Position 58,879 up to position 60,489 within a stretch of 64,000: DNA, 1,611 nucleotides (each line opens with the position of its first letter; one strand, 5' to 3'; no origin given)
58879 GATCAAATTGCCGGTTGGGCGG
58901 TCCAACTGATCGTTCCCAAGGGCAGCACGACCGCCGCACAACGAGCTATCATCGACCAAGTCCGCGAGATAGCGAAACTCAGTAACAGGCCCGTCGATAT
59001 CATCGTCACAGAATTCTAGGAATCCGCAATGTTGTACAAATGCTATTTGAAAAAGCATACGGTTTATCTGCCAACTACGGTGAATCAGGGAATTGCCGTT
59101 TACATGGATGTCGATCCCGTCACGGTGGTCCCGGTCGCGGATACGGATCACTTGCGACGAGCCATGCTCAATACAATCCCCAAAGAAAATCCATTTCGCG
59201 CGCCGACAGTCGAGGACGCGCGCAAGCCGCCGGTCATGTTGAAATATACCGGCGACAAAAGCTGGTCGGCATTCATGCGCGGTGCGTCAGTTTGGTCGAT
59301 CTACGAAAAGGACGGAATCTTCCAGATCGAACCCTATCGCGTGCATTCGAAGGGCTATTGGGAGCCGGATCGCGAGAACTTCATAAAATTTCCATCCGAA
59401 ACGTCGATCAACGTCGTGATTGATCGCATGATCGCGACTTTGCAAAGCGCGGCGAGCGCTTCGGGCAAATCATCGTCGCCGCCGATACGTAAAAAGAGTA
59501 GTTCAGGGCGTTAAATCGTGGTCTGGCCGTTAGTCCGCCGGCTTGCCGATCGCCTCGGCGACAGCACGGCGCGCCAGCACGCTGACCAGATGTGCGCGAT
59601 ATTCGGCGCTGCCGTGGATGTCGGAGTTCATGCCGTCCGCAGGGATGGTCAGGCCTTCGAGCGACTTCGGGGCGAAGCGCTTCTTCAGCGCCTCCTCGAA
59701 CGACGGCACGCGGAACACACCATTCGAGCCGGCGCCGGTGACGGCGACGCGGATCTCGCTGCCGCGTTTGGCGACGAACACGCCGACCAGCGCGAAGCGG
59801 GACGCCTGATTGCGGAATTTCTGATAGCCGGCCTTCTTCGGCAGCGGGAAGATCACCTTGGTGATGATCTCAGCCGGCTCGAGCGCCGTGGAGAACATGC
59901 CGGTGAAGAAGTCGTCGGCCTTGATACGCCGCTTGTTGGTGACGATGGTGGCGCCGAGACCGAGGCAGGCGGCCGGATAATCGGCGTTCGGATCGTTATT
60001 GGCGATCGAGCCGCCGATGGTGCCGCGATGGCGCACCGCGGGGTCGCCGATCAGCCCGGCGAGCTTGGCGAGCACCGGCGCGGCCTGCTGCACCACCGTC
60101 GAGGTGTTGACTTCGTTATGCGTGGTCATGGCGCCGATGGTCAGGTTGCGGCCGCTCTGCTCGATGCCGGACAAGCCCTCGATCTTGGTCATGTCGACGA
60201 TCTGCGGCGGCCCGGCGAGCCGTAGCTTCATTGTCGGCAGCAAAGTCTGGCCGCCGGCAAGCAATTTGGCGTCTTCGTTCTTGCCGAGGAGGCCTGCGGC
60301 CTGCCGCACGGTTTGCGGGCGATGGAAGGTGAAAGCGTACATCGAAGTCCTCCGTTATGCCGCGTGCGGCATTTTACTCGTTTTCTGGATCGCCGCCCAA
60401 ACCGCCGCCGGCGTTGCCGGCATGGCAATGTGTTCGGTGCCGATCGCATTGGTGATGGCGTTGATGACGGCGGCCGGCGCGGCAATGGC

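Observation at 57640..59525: Lower-GC two-gene toxin/immunity-like cassette inserted between coxD and coxM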

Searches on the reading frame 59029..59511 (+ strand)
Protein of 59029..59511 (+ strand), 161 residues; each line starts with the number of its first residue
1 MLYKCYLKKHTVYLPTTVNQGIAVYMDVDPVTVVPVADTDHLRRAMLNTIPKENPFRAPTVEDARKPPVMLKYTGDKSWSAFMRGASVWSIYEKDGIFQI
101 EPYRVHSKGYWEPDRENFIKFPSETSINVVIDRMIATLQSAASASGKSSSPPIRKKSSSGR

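Call 4: search_protein_families(library=pfam, proteins=[window:59029-59511:+], max_evalue=1)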
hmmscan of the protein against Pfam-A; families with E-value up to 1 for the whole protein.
window:59029-59511:+ (161 aa): 0 families

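Call 5: search_protein_families(library=ncbifam, proteins=[window:59029-59511:+], max_evalue=1)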
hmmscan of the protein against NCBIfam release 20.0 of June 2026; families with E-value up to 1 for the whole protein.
window:59029-59511:+ (161 aa): 0 families

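Call 6: search_protein_families(library=padloc, proteins=[window:59029-59511:+], max_evalue=1)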
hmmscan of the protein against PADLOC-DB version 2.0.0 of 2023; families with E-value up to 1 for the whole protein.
window:59029-59511:+ (161 aa): 0 families

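Call 8: search_solved_structures(query=window:59029-59511:+, max_evalue=10, show_alignments=2)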
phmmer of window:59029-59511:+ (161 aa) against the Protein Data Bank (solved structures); distinct sequences matched with E-value up to 10: 1.
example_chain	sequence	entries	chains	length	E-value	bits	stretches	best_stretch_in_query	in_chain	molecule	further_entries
2dnl_A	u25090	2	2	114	0.91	12.8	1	101-135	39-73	cytoplasmic polyadenylation element binding protein 3 | Cytoplasmic polyadenylation element-binding protein 3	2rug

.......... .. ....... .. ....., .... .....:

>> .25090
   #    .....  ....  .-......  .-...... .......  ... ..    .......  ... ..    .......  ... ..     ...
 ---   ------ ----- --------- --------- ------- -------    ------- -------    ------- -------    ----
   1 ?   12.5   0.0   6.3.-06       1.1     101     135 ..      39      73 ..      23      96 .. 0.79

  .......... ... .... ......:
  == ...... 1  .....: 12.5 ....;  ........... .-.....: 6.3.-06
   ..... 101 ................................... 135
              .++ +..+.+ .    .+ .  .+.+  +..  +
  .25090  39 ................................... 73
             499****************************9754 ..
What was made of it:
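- Tried and rejected: Sequence-family searches of gene 2 (Pfam, NCBIfam, PADLOC, PDB sequences) gave nothing (calls 4-6, 8).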

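Call 13: find_homologous_proteins(query=window:59029-59511:+)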
Query window:59029-59511:+ (161 aa): 129 proteins with E <= 0.001 among 425 candidates; the best 120 are listed.
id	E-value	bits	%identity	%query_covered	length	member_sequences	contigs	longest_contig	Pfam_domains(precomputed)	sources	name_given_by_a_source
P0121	5.2e-93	327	92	97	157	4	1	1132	-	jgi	-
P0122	1.9e-87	309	88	97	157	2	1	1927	-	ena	-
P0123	1.9e-86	306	87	98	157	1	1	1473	-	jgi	jgi:hypothetical protein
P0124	2.1e-84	299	86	98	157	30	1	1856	-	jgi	-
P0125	5.5e-83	295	85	97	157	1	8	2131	-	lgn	-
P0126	9.8e-82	291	82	98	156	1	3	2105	-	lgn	-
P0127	7.0e-81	288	84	97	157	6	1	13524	-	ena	-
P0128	1.3e-80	287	89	89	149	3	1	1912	-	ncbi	-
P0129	1.2e-79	284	81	98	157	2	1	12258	-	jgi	jgi:hypothetical protein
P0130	2.5e-79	283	82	98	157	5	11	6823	-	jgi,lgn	jgi:hypothetical protein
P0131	1.0e-76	274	80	98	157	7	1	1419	-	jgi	jgi:hypothetical protein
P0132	2.5e-76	273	80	98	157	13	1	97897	-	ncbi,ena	-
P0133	2.6e-76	273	79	98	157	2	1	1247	-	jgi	jgi:hypothetical protein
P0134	5.6e-76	272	81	98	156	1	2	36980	-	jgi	jgi:hypothetical protein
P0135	7.5e-76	271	80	98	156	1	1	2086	-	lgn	-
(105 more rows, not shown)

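Call 59: predict_structure(alignment_id=A5)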
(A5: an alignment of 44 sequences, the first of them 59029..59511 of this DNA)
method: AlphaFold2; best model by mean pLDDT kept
length: 161 residues; sequences in the alignment: 44
mean_pLDDT: 87.6   pTM: 0.80
mean pLDDT of the five models: 87.6, 85.9, 84.0, 82.4, 77.9
residues with pLDDT >= 90: 107; 70-90: 38; 50-70: 5; < 50: 11
segments of 3 or more residues with pLDDT < 50: 149-158
pLDDT, mean of each block of 10 residues (from residue 1): 93 94 87 97 92 85 87 94 94 93 92 94 94 97 68 44 53
secondary structure, 60 per line:
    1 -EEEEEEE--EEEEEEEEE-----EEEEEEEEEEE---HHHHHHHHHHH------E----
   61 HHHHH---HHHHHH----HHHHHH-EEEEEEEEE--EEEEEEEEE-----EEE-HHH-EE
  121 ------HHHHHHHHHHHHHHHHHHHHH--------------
elements in order: E2-8 E11-19 E25-35 H39-49 H61-65 H69-74 H79-84 E86-94 E97-105 E111-113 H127-147
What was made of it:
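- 59029..59514 (+): Gene 2, 161-aa immunity protein with a CdiI (EC869-o11 type) fold; the last ~17 aa are a low-complexity tail. AF2 pLDDT 87.6 (call 59).
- On CdiI immunity proteins of the EC869-o11/YpIII type: Model pLDDT 87.6 (call 59).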

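Call 62: fold_search(model_id=the predicted structure, library=pdb)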
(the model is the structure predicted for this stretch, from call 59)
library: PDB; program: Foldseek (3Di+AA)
matches with E <= 10: 697; with E <= 0.001: 5
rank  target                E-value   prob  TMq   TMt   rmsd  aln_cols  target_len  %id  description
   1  2gkp                  1.1e-05  1.00  0.59  0.58   4.7       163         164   16  Protein of Unknown Function NMB0488 from Neisseria meningitidis (released 2006-05-02)
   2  4zqv                  1.7e-05  1.00  0.52  0.51   5.5       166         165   16  CdiI Immunity protein from Yersinia kristensenii (released 2015-10-28)
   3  4g6u_B                3.7e-05  1.00  0.60  0.60   4.5       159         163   11  CdiA-CT/CdiI toxin and immunity complex from Escherichia coli (released 2012-12-12)
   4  4zqw_B                6.7e-05  1.00  0.60  0.58   4.6       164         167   11  CdiI from Escherichia coli EC869 in complex with a macrocyclic peptide (released 2015-10-28)
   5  4zqu_B                6.6e-04  1.00  0.59  0.55   5.2       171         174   10  CdiA-CT/CdiI toxin and immunity complex from Yersinia pseudotuberculosis (released 2015-10-28)
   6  9rvp_A                2.1e-02  0.69  0.27  0.32  12.2       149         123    9  Protein 2A from Theiler's murine encephalomyelitis virus (TMEV) bound to RNA pseudoknot (released 2025-07-30)
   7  8oja_B                4.7e-02  0.15  0.16  0.11  15.2       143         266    7  HSV-1 DNA polymerase-processivity factor complex in exonuclease state (released 2024-04-03)
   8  7nbv                  5.0e-02  0.54  0.27  0.31  12.1       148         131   11  Structure of 2A protein from Theilers murine encephalomyelitis virus (TMEV) (released 2021-12-08)
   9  1dml_E                7.5e-02  0.21  0.18  0.12  13.1       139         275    6  CRYSTAL STRUCTURE OF HERPES SIMPLEX UL42 BOUND TO THE C-TERMINUS OF HSV POL (released 2000-03-15)
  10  8exx_B                8.4e-02  0.11  0.16  0.10  14.9       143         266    8  Herpes simplex virus 1 polymerase holoenzyme bound to DNA and foscarnet (pre-translocation state) (released 2024-09-04)
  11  5fgp_A                1.3e-01  0.08  0.15  0.16  18.4       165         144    9  Crystal structure of D. melanogaster Pur-alpha repeat I-II in complex with DNA. (released 2016-01-20)
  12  1txo_B                1.6e-01  0.07  0.15  0.11  17.2       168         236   10  Crystal structure of the Mycobacterium tuberculosis serine/threonine phosphatase PstP/Ppp at 1.95 A. (released 2004-11-23)
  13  2cm1                  1.6e-01  0.05  0.13  0.09  17.3       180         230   12  Crystal structure of the catalytic domain of serine threonine protein phosphatase PstP in complex with 2 Manganese ions. (released 2007-06-12)
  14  3bjn                  2.0e-01  0.14  0.21  0.21  13.8       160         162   15  Crystal structure of C-terminal domain of putative transcriptional regulator from Vibrio cholerae, targeted domain 79-24 (released 2007-12-11)
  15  8v1r_B                2.1e-01  0.08  0.16  0.11  17.2       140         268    7  Herpes simplex virus 1 polymerase holoenzyme bound to DNA and DTTP in closed conformation (released 2024-09-04)
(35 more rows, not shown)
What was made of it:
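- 59029..59514 (+): Foldseek hits: 2gkp, 4zqv, 4g6u_B (E 3.7e-5, TM 0.60), 4zqw_B, 4zqu_B, all with probability 1.00 (call 62).
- On CdiI immunity proteins of the EC869-o11/YpIII type: 4zqw_B, 4zqu_B and 4zqv also hit, all with probability 1.00 and 159-171 aligned columns out of 161 residues (call 62). Identity in the structural alignments is 10-16% (call 62).
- The gene 2 model (pLDDT 87.6, call 59) matches CdiI of EC869-o11, YpIII and Y. kristensenii over its full length (call 62). The partner has the fold of CdiI immunity proteins, which neutralise delivered toxins (call 62).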

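Call 64: list_cluster_members(proteins=[P0001, window:59029-59511:+])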
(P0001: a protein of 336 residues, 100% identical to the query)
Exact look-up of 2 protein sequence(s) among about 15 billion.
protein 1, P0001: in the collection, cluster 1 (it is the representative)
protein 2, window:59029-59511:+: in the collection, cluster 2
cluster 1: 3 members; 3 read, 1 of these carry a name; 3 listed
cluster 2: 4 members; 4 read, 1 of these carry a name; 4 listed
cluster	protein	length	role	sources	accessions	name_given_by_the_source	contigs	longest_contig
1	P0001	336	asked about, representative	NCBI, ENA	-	-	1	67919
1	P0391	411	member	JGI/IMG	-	CDI toxin restriction endonuclease-like domain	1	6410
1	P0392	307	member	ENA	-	-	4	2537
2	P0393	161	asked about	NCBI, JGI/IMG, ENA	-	hypothetical protein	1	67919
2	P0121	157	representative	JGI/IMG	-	-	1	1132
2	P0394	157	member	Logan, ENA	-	-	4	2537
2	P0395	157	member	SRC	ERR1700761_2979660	-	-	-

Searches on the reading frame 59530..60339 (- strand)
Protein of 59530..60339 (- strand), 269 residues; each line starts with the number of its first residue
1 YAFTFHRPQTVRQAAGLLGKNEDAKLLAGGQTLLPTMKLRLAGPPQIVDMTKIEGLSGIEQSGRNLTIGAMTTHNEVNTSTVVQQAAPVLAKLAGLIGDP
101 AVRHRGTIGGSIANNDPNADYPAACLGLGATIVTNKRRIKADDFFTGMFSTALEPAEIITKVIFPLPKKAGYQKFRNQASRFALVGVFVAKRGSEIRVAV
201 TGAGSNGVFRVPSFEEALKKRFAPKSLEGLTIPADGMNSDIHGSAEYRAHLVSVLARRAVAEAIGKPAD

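Call 30: search_protein_families(library=pfam, proteins=[window:59530-60339:-], max_evalue=0.01)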
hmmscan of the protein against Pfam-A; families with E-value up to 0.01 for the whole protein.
window:59530-60339:- (269 aa): 2 families
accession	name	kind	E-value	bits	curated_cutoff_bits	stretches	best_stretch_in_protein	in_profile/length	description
PF00941.27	FAD_binding_5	-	6.3e-48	163.2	27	1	2-166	2-169/170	FAD binding domain in molybdopterin dehydrogenase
PF03450.22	CO_deh_flav_C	-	1.2e-05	25.8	25.5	1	172-263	3-102/102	CO dehydrogenase flavoprotein C-terminal domain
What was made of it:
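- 59530..60342 (-): coxM (CO dehydrogenase flavoprotein subunit); right flank. Its stop codon lies 15 nt from the gene 2 stop. Pfam FAD_binding_5 and CO_deh_flav_C (call 30).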
